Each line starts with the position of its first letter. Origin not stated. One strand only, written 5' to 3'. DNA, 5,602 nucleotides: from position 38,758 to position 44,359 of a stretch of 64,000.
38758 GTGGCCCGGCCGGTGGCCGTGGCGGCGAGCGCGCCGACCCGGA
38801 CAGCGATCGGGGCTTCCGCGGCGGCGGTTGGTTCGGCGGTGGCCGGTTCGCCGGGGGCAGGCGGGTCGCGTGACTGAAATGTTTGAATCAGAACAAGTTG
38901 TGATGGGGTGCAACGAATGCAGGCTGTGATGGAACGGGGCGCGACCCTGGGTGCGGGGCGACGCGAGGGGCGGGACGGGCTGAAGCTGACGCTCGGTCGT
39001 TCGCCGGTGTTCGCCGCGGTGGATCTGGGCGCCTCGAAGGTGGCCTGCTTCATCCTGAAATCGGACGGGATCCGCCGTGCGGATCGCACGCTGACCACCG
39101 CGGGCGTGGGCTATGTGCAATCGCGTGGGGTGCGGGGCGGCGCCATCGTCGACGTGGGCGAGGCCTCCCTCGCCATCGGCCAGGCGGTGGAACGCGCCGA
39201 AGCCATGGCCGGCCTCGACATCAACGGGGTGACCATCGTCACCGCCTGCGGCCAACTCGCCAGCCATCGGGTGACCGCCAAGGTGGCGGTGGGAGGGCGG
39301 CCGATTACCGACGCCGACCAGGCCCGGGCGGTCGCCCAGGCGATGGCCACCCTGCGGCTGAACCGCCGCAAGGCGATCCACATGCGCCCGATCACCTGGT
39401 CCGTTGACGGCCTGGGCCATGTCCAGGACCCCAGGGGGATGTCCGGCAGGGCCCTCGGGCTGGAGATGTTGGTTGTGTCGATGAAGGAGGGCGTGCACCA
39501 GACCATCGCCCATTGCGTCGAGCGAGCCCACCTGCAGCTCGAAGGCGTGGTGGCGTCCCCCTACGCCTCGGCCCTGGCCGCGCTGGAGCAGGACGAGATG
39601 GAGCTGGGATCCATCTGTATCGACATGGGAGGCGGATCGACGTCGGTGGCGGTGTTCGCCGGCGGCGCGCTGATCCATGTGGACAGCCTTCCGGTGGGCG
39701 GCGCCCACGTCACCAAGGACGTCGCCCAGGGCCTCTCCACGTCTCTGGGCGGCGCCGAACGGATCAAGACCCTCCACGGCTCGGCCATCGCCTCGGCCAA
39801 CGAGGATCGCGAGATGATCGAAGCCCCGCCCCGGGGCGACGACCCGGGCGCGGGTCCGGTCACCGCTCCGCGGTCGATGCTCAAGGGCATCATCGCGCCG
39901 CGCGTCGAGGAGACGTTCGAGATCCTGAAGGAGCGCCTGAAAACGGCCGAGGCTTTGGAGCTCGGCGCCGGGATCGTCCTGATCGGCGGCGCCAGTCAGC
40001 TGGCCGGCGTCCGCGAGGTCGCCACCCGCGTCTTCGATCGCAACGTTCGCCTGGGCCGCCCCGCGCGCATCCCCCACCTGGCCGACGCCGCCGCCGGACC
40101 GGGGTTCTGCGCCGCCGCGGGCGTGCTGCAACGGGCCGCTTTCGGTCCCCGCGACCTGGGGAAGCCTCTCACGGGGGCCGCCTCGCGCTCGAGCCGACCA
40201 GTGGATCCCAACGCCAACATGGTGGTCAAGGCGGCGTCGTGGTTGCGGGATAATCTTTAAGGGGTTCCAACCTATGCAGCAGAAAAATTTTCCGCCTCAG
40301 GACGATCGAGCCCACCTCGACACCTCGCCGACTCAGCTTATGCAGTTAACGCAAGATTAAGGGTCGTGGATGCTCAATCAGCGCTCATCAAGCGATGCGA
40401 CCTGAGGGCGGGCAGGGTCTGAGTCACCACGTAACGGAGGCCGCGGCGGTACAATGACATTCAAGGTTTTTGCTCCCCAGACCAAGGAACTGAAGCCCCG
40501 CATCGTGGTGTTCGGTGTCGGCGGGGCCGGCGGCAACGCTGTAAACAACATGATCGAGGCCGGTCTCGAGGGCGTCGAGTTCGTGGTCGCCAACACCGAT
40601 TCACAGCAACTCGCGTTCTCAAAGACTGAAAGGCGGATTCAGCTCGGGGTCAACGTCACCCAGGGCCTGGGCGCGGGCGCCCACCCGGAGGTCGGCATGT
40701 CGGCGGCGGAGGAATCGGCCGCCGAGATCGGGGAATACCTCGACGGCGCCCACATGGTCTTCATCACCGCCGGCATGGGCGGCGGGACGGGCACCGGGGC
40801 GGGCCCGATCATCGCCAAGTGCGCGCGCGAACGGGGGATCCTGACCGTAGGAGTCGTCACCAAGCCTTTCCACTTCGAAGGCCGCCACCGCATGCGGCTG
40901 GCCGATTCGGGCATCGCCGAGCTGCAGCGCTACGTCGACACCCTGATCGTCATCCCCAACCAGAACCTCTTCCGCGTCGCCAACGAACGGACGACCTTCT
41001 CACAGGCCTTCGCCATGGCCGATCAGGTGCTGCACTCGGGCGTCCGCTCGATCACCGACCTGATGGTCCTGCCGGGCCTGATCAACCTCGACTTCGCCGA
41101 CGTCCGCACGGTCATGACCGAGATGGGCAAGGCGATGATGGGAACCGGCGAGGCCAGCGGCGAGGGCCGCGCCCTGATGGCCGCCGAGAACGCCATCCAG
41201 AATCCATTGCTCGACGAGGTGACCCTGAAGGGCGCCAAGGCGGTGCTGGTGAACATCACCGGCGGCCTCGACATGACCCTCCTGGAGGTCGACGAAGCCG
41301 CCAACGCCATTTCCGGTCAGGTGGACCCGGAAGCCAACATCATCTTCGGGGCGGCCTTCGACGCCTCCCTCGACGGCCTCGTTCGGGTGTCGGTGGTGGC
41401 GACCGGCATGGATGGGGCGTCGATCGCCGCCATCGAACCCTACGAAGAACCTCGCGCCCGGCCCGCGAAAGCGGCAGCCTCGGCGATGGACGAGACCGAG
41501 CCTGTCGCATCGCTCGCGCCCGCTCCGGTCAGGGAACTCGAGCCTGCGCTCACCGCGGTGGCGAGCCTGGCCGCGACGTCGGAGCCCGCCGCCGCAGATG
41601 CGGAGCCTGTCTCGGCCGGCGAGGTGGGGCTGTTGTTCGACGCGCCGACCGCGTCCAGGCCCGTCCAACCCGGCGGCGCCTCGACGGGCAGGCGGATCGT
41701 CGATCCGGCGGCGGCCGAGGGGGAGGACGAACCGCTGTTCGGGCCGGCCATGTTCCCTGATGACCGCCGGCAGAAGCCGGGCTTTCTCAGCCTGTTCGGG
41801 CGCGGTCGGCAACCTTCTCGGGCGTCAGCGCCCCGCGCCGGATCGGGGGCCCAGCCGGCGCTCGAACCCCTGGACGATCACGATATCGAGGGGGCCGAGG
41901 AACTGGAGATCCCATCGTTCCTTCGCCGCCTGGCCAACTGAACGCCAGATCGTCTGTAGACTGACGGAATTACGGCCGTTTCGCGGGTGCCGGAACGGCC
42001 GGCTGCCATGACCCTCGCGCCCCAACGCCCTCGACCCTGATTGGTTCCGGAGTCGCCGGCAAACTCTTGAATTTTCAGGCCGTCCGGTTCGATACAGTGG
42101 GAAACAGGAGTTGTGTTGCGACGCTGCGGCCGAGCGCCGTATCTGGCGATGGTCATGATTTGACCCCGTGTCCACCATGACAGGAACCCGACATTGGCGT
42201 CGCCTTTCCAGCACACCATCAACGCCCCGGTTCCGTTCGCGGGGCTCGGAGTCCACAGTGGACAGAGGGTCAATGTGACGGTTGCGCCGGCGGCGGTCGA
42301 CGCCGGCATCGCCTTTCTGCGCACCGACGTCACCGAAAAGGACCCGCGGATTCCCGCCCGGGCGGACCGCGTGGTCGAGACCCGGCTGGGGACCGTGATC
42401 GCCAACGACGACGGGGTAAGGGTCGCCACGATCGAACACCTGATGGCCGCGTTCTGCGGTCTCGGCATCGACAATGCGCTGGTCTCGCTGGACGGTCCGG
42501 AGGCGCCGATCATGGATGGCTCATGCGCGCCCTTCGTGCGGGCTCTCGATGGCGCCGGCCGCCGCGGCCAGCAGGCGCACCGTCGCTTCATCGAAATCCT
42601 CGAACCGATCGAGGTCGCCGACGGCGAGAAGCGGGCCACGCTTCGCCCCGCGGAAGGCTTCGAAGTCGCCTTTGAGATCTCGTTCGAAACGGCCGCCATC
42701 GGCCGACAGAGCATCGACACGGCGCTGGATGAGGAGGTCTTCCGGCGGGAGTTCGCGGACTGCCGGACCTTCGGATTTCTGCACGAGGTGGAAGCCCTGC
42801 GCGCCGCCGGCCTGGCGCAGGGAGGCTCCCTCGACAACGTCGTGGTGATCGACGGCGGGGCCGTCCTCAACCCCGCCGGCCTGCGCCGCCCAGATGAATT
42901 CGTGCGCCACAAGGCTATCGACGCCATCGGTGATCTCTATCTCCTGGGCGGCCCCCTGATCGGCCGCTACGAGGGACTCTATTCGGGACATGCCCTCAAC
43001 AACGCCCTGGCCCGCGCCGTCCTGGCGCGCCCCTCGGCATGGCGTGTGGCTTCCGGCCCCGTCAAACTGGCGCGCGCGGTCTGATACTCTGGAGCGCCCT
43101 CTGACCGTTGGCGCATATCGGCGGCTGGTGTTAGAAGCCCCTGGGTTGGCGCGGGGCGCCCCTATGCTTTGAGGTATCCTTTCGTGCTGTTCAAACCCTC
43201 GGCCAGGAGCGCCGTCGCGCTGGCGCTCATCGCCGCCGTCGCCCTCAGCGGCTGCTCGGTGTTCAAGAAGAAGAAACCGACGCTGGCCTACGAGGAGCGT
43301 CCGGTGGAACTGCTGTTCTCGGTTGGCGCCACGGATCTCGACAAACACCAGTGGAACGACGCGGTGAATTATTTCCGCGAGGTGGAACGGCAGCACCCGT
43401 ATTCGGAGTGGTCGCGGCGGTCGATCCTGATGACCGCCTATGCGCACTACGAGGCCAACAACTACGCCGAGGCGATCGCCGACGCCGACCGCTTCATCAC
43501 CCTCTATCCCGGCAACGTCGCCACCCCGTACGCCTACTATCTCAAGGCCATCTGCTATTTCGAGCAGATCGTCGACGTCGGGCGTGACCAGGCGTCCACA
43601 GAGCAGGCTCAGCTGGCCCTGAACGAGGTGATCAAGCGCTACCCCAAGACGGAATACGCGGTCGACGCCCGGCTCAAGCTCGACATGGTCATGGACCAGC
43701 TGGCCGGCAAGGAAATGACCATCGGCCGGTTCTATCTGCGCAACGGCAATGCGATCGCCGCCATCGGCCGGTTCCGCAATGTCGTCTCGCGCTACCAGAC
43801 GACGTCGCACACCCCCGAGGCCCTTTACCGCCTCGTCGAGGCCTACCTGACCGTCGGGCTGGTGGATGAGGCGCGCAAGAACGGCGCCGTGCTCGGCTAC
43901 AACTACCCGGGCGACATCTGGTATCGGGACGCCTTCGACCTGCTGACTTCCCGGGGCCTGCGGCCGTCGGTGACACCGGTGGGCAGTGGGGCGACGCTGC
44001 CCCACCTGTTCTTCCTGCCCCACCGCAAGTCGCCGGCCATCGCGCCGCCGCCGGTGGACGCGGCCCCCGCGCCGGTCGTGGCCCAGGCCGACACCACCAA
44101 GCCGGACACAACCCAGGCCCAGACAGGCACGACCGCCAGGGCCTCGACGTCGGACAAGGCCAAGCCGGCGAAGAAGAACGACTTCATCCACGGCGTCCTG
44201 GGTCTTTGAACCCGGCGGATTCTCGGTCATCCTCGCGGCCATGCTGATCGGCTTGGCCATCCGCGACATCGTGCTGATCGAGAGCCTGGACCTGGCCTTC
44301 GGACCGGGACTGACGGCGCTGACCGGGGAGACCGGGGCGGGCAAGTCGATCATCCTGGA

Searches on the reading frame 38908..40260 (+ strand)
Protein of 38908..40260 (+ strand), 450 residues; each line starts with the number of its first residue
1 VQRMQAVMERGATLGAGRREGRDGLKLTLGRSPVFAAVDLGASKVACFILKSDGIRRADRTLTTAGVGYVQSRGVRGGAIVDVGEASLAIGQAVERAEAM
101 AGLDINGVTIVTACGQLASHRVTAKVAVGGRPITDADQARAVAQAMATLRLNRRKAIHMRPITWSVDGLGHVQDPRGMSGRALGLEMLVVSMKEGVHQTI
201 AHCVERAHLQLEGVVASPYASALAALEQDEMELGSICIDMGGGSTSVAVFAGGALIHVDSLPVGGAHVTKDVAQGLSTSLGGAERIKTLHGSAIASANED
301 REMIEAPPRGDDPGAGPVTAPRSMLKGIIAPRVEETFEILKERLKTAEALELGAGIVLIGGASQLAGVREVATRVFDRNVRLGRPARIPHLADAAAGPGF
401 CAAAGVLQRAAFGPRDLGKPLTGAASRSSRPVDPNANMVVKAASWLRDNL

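Call 11: search_protein_families(library=pfam, proteins=[window:38908-40260:+])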
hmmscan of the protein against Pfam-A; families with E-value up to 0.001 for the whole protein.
window:38908-40260:+ (450 aa): 4 families
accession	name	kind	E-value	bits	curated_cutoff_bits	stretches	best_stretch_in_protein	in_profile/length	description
PF14450.12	FtsA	-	2.2e-37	128.7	31.8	2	237-405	2-127/127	Cell division protein FtsA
PF02491.25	SHS2_FTSA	-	1.4e-14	54.6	25.4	1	116-190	3-78/79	SHS2 domain inserted in FTSA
PF06723.19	MreB_Mbl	-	2.2e-08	33.8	27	1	214-381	126-302/327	MreB/Mbl protein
PF06277.17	EutA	-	2.8e-05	23.6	27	1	206-274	118-184/475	Ethanolamine utilisation protein EutA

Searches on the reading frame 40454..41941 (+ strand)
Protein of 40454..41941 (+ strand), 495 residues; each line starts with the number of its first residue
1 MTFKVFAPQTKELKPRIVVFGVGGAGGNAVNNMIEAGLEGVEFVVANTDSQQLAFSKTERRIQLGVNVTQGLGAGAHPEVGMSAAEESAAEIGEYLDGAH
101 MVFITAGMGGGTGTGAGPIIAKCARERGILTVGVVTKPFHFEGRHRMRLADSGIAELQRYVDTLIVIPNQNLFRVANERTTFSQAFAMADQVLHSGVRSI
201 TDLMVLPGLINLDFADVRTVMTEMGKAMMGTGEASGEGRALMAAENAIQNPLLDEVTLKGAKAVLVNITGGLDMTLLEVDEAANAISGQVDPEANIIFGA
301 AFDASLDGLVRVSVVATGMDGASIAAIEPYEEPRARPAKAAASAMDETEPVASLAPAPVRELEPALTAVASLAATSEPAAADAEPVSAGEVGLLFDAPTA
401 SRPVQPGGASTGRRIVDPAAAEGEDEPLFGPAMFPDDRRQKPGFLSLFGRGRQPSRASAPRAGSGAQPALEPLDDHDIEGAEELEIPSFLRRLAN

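Call 11: search_protein_families(library=pfam, proteins=[window:40454-41941:+])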
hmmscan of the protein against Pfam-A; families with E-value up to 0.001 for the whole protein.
window:40454-41941:+ (495 aa): 2 families
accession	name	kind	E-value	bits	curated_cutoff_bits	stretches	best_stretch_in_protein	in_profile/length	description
PF00091.31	Tubulin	-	8e-51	173.5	33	1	16-176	1-189/190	Tubulin/FtsZ family, GTPase domain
PF12327.13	FtsZ_C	-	4.8e-36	123.4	27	1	225-320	1-95/95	FtsZ family, C-terminal domain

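Call 30: list_cluster_members(proteins=[window:40454-41941:+, window:42194-43084:+, window:36909-37898:+, window:17429-18199:-, window:3032-4249:+, window:1114-2238:+, window:45937-48021:+, window:48062-49876:+])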
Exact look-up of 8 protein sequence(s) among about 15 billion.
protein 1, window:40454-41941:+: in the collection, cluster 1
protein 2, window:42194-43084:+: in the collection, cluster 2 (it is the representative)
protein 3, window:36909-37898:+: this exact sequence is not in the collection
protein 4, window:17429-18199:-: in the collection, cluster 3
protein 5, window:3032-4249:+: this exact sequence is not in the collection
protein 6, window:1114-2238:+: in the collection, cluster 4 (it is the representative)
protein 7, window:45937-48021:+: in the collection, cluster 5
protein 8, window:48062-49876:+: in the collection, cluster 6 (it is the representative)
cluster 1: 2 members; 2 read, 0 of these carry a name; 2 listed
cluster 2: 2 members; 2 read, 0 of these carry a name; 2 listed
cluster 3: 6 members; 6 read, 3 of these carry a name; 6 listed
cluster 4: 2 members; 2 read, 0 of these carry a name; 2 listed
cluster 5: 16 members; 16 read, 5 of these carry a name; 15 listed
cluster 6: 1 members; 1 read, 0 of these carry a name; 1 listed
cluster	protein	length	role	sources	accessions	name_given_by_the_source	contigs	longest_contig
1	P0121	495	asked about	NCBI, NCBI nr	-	-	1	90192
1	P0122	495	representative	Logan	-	-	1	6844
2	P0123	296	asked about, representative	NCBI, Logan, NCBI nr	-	-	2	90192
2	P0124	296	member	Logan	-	-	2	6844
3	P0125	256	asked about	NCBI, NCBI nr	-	-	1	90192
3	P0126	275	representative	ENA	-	-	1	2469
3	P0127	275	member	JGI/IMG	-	AcrR family transcriptional regulator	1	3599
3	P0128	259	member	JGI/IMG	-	AcrR family transcriptional regulator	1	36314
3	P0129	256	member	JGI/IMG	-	AcrR family transcriptional regulator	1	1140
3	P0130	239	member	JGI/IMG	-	-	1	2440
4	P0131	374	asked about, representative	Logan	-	-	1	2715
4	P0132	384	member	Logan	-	-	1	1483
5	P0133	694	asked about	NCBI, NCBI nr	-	-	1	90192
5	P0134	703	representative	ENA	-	-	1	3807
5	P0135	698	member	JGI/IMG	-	DNA ligase (NAD+)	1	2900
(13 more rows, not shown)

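Call 35: find_encoding_contigs(protein=P0128, flank=10000, max_places=3)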
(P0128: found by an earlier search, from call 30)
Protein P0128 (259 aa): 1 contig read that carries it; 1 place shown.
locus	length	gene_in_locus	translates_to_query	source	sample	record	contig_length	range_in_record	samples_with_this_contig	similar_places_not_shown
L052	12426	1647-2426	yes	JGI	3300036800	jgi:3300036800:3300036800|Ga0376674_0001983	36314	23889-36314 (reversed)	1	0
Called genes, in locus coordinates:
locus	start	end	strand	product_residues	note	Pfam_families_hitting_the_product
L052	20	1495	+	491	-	PF01494:FAD_binding_3, PF21274:Rng_hyd_C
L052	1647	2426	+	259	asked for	PF00440:TetR_N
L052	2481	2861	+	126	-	PF12973:Cupin_7 (faint), PF07883:Cupin_2 (weak)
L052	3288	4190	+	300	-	PF02678:Pirin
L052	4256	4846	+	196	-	PF02525:Flavodoxin_2 (weak), PF03358:FMN_red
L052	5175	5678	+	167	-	PF00106:adh_short, PF08659:KR, PF13460:NAD_binding_10 (weak), PF13561:adh_short_C2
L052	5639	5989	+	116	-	-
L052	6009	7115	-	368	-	PF07992:Pyr_redox_2, PF13241:NAD_binding_7 (faint), PF00070:Pyr_redox (weak)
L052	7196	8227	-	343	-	PF00135:COesterase, PF20434:BD-FAE, PF07859:Abhydrolase_3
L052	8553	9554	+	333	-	PF16884:ADH_N_2, PF00107:ADH_zinc_N, PF13602:ADH_zinc_N_2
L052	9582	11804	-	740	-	PF07715:Plug, PF00593:TonB_dep_Rec_b-barrel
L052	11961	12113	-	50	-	-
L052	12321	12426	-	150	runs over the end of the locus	PF01243:PNPOx_N (weak)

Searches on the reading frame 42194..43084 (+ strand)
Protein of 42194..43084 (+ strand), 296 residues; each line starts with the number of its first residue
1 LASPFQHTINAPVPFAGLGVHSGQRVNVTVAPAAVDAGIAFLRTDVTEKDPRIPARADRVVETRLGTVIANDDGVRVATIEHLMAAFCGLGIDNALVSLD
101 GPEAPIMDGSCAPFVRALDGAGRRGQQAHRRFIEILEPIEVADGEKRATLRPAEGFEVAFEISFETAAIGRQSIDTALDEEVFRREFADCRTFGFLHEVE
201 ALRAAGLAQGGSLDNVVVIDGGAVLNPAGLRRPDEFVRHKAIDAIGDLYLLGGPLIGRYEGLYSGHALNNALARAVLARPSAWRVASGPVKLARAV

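Call 11: search_protein_families(library=pfam, proteins=[window:42194-43084:+])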
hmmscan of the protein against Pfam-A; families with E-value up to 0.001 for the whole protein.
window:42194-43084:+ (296 aa): 1 family
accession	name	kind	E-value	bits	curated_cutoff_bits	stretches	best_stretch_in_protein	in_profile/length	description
PF03331.19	LpxC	-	3.2e-99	332.2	27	1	6-277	1-267/268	UDP-3-O-acyl N-acetylglycosamine deacetylase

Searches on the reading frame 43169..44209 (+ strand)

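Call 11: search_protein_families(library=pfam, proteins=[window:43169-44209:+])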
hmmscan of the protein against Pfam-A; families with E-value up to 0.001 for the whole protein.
window:43169-44209:+ (346 aa): 8 families
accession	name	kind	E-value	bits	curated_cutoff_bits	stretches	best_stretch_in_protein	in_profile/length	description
PF13525.12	YfiO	-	1.9e-49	168.6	25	1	46-238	5-200/203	Outer membrane lipoprotein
PF13512.12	TPR_18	-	9.8e-16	58.7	21.9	1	49-170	13-144/145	Tetratricopeptide repeat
PF13174.12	TPR_6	-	2.6e-13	50.1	26.3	0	121-161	1-33/33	Tetratricopeptide repeat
PF13432.12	TPR_16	-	3.1e-10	40.7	32.7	1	57-116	8-64/65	Tetratricopeptide repeat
PF13428.12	TPR_14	-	2.2e-08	34.4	23.5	0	87-117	5-35/44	Tetratricopeptide repeat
PF14559.12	TPR_19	-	7.4e-07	29.8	25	0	190-237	2-46/68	Tetratricopeptide repeat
PF12895.13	ANAPC3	-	1.5e-06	28.8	27.2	1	58-133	1-69/82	Anaphase-promoting complex, cyclosome, subunit 3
PF07719.23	TPR_2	-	1.8e-06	28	27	0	90-116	8-34/34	Tetratricopeptide repeat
